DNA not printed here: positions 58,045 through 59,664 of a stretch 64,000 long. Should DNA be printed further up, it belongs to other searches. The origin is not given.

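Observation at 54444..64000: Self-contained sigma-54 cascade: three bEBPs, three -24/-12 promoters, FlaF-like/pseudo-PP2C output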

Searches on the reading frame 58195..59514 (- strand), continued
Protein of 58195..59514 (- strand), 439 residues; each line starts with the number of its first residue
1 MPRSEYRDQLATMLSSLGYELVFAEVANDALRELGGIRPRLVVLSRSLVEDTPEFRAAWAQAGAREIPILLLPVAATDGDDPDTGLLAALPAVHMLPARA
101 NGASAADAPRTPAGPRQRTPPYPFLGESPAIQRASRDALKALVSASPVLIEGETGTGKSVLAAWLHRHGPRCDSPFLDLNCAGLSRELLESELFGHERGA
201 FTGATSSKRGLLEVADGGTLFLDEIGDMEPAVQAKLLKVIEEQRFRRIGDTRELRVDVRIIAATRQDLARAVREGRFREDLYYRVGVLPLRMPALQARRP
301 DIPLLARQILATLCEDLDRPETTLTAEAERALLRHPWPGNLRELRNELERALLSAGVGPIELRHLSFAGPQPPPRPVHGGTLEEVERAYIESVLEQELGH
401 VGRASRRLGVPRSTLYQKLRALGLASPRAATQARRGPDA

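Call 83: search_protein_families(library=ncbifam, proteins=[L001:4244-9316:+, L001:9565-9843:+, L001:10001-11320:+, L001:11618-12991:+, L001:13378-13821:+, L001:13818-15071:+, L001:16870-17436:-, L001:1953-3374:-, L001:3371-4006:-], max_evalue=0.00001)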
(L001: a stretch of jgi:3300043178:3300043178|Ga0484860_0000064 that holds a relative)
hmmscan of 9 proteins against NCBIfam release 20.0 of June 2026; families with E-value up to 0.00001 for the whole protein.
L001:4244-9316:+ (1690 aa): 35 families (the best 25 are shown)
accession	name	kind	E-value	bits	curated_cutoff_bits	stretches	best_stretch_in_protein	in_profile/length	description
TIGR01817.1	nifA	equivalog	3.6e-104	349.4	528.85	1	1187-1607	7-433/534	nif-specific transcriptional activator NifA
NF008469.0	PRK11361.1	equivalog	6.6e-88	295.4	714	1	1353-1680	126-456/461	acetoacetate metabolism transcriptional regulator AtoC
NF041552.1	TF_PrdR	equivalog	1.5e-85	287.7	795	1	1368-1679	265-577/577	sigma-54 dependent transcriptional regulator PrdR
NF003451.0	PRK05022.1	equivalog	4.5e-83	279.7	476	1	1285-1671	109-501/512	nitric oxide reductase transcriptional regulator NorR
TIGR01818.1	ntrC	equivalog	5.9e-83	279.2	558.6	1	1369-1615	133-380/463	nitrogen regulation protein NR(I)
TIGR02329.1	propionate_PrpR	equivalog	1.3e-79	268.2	499.2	1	1359-1676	201-525/526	propionate catabolism operon regulatory protein PrpR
NF050807.1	TransRegFlbDCaul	equivalog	2.8e-79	267.1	750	1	1373-1678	121-438/454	sigma-54-dependent transcriptional regulator FlbD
NF051870.1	NAssimRespRegNtrX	equivalog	6.9e-79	265.8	600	1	1351-1679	123-451/452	nitrogen assimilation response regulator NtrX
NF011958.0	PRK15429.1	equivalog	1.4e-78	265.2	830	1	1258-1680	263-686/692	formate hydrogenlyase transcriptional activator FlhA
NF038308.1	RNA_repair_RtcR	equivalog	4.7e-78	263.3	650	1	1372-1679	182-517/530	RNA repair transcriptional activator RtcR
NF011953.0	PRK15424.1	equivalog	9.3e-74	248.9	703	1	1359-1677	208-533/538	propionate catabolism operon regulatory protein PrpR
TIGR02915.1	PEP_resp_reg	equivalog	1.2e-73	248.4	502.6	1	1352-1680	122-444/445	PEP-CTERM-box response regulator transcription factor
NF007689.0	PRK10365.1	equivalog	1.8e-73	247.8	760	1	1372-1671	141-435/441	sigma-54-dependent response regulator transcription factor ZraR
TIGR02974.1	phageshock_pspF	equivalog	2.5e-71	240.7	443.55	1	1373-1600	2-231/336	phage shock protein operon transcriptional activator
NF041906.1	V4R_TF_MobR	exception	3.1e-69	233.9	999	1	1373-1678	235-544/544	phenol degradation transcriptional regulator MobR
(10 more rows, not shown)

L001:9565-9843:+ (92 aa): 0 families

L001:10001-11320:+ (439 aa): 27 families (the best 25 are shown)
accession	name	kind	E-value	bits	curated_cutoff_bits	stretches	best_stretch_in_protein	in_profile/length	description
TIGR01817.1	nifA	equivalog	1.6e-89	301.1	528.85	1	124-371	198-444/534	nif-specific transcriptional activator NifA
TIGR01818.1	ntrC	equivalog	5.4e-87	292.5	558.6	1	106-350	118-362/463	nitrogen regulation protein NR(I)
NF038308.1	RNA_repair_RtcR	equivalog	6.3e-83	279.4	650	1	141-362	200-429/530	RNA repair transcriptional activator RtcR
NF003451.0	PRK05022.1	equivalog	7.6e-83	278.9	476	1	122-424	190-510/512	nitric oxide reductase transcriptional regulator NorR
TIGR02915.1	PEP_resp_reg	equivalog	3.2e-79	266.9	502.6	1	124-424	141-444/445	PEP-CTERM-box response regulator transcription factor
NF008469.0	PRK11361.1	equivalog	1.1e-78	265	714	1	125-424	146-456/461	acetoacetate metabolism transcriptional regulator AtoC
NF041552.1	TF_PrdR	equivalog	2.9e-76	257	795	1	125-420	270-574/577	sigma-54 dependent transcriptional regulator PrdR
NF008176.1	PRK10923.1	equivalog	1e-75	255.2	620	1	118-347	134-363/469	nitrogen regulation protein NR(I)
NF050807.1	TransRegFlbDCaul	equivalog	4.1e-74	250.1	750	1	126-367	122-363/454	sigma-54-dependent transcriptional regulator FlbD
TIGR02974.1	phageshock_pspF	equivalog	2.4e-73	247.3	443.55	1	125-365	2-243/336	phage shock protein operon transcriptional activator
NF007689.0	PRK10365.1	equivalog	4.2e-73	246.6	760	1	122-419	139-439/441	sigma-54-dependent response regulator transcription factor ZraR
NF051870.1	NAssimRespRegNtrX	equivalog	1.4e-72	245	600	1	123-355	140-368/452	nitrogen assimilation response regulator NtrX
NF011695.0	PRK15115.1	equivalog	3e-72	243.8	763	1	126-419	139-433/445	two-component system response regulator GlrR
NF008085.0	PRK10820.1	equivalog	2e-70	237.9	576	1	128-429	210-517/520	transcriptional regulator TyrR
TIGR02329.1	propionate_PrpR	equivalog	2.3e-70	237.7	499.2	1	105-420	197-525/526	propionate catabolism operon regulatory protein PrpR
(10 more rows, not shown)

L001:11618-12991:+ (457 aa): 80 families (the best 25 are shown)
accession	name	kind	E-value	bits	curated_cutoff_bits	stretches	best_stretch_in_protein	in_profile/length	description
TIGR01818.1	ntrC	equivalog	1e-119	400.4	558.6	1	4-455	1-461/463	nitrogen regulation protein NR(I)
NF008469.0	PRK11361.1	equivalog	2.1e-119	399.3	714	1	2-455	5-452/461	acetoacetate metabolism transcriptional regulator AtoC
NF051870.1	NAssimRespRegNtrX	equivalog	1.3e-109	367.1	600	1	1-455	1-448/452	nitrogen assimilation response regulator NtrX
TIGR01817.1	nifA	equivalog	2.6e-107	359.8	528.85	1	128-454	184-524/534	nif-specific transcriptional activator NifA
NF050807.1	TransRegFlbDCaul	equivalog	4.2e-107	358.8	750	1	31-455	30-436/454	sigma-54-dependent transcriptional regulator FlbD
TIGR02915.1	PEP_resp_reg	equivalog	4e-102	342.3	502.6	1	4-452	1-437/445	PEP-CTERM-box response regulator transcription factor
NF041946.1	LuxO_transreg_Vib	equivalog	6.8e-101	338.3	800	1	7-455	2-458/463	quorum-sensing sigma-54 dependent transcriptional regulator LuxO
NF007689.0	PRK10365.1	equivalog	3e-99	332.8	760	1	4-454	8-439/441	sigma-54-dependent response regulator transcription factor ZraR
NF038308.1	RNA_repair_RtcR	equivalog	5.1e-97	325.9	650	1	119-451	157-505/530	RNA repair transcriptional activator RtcR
NF003451.0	PRK05022.1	equivalog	9.7e-97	324.8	476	1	108-448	158-499/512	nitric oxide reductase transcriptional regulator NorR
NF008176.1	PRK10923.1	equivalog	1.7e-96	323.6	620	1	4-368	6-366/469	nitrogen regulation protein NR(I)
NF041552.1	TF_PrdR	equivalog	8.8e-93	311.6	795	1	119-455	248-574/577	sigma-54 dependent transcriptional regulator PrdR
TIGR02329.1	propionate_PrpR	equivalog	4.3e-88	296.2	499.2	1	106-455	172-525/526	propionate catabolism operon regulatory protein PrpR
NF011958.0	PRK15429.1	equivalog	8.4e-88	295.7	830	1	107-382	338-621/692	formate hydrogenlyase transcriptional activator FlhA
NF011695.0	PRK15115.1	equivalog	4.9e-86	289.2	763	1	3-378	8-373/445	two-component system response regulator GlrR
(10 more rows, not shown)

L001:13378-13821:+ (147 aa): 1 family
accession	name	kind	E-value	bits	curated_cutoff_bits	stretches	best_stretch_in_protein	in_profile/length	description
NF009435.1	PRK12794.1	equivalog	2.5e-09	37.2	91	1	52-127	38-111/116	flagellar biosynthesis regulator FlaF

L001:13818-15071:+ (417 aa): 0 families

L001:16870-17436:- (188 aa): 0 families

L001:1953-3374:- (473 aa): 0 families

L001:3371-4006:- (211 aa): 11 families
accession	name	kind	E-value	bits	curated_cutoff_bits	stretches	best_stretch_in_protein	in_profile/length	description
NF009166.1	PRK12513.1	equivalog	1.6e-11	44.3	206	1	42-202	16-184/193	RNA polymerase sigma factor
NF007231.0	PRK09649.1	equivalog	1.2e-09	38.3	219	1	41-200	17-174/185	RNA polymerase sigma factor SigC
TIGR02983.1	SigE-fam_strep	subfamily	1.4e-09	38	141.55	1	49-202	7-156/162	SigE family RNA polymerase sigma factor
NF009185.0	PRK12533.1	equivalog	2.2e-09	37.3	248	1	73-202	54-191/231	RNA polymerase sigma factor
NF007216.0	PRK09638.1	equivalog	5.1e-08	32.9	194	1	38-200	8-170/180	RNA polymerase sigma factor SigY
NF007227.0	PRK09645.1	subfamily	3.7e-07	30.2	202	1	44-196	9-162/177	sigma-70 family RNA polymerase sigma factor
NF007223.0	PRK09641.1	equivalog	6.9e-07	29.3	209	0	149-202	129-182/187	RNA polymerase sigma factor SigW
TIGR02937.1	sigma70-ECF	superfamily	7.7e-07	28.9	42.9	1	145-201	106-162/165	sigma-70 family RNA polymerase sigma factor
NF009164.0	PRK12511.1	equivalog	2.9e-06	26.9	185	1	60-202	16-157/182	RNA polymerase sigma factor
NF008888.0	PRK11922.1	equivalog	3e-06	27.1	204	0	34-200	16-192/231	RNA polymerase sigma factor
TIGR02989.1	Sig-70_gvs1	subfamily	3.7e-06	27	124.55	1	51-201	4-155/158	RNA polymerase sigma-70 factor, Rhodopirellula/Verrucomicrobium family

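Call 99: find_encoding_contigs(protein=P0133, flank=4000, max_places=2)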
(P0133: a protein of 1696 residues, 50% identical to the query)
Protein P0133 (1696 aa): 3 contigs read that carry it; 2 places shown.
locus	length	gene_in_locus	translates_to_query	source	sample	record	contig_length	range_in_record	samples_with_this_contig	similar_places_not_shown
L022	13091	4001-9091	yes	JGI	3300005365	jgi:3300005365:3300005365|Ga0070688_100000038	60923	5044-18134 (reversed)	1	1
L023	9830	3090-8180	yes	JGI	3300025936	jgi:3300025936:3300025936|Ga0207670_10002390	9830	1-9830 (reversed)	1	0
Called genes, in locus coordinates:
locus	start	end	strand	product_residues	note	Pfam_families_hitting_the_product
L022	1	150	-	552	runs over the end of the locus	PF01364:Peptidase_C25 (weak)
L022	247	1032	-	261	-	PF01400:Astacin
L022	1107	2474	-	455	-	-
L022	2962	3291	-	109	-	PF13545:HTH_Crp_2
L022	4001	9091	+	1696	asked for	PF00069:Pkinase, PF07714:PK_Tyr_Ser-Thr, PF01590:GAF, PF13185:GAF_2, PF13492:GAF_3, PF00158:Sigma54_activat, PF14532:Sigma54_activ_2, PF25601:AAA_lid_14, +7 more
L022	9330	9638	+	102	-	-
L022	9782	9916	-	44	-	-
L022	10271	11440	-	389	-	PF04406:TP6A_N, PF20768:Topo_VI_alpha, PF21180:TOP6A-Spo11_Toprim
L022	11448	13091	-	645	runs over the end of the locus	PF02518:HATPase_c, PF13589:HATPase_c_3, PF09239:Topo-VIb_trans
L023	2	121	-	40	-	?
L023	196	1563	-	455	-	-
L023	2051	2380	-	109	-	PF13545:HTH_Crp_2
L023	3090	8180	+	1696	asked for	PF00069:Pkinase, PF07714:PK_Tyr_Ser-Thr, PF01590:GAF, PF13185:GAF_2, PF13492:GAF_3, PF00158:Sigma54_activat, PF14532:Sigma54_activ_2, PF25601:AAA_lid_14, +7 more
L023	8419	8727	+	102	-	-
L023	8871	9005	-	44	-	-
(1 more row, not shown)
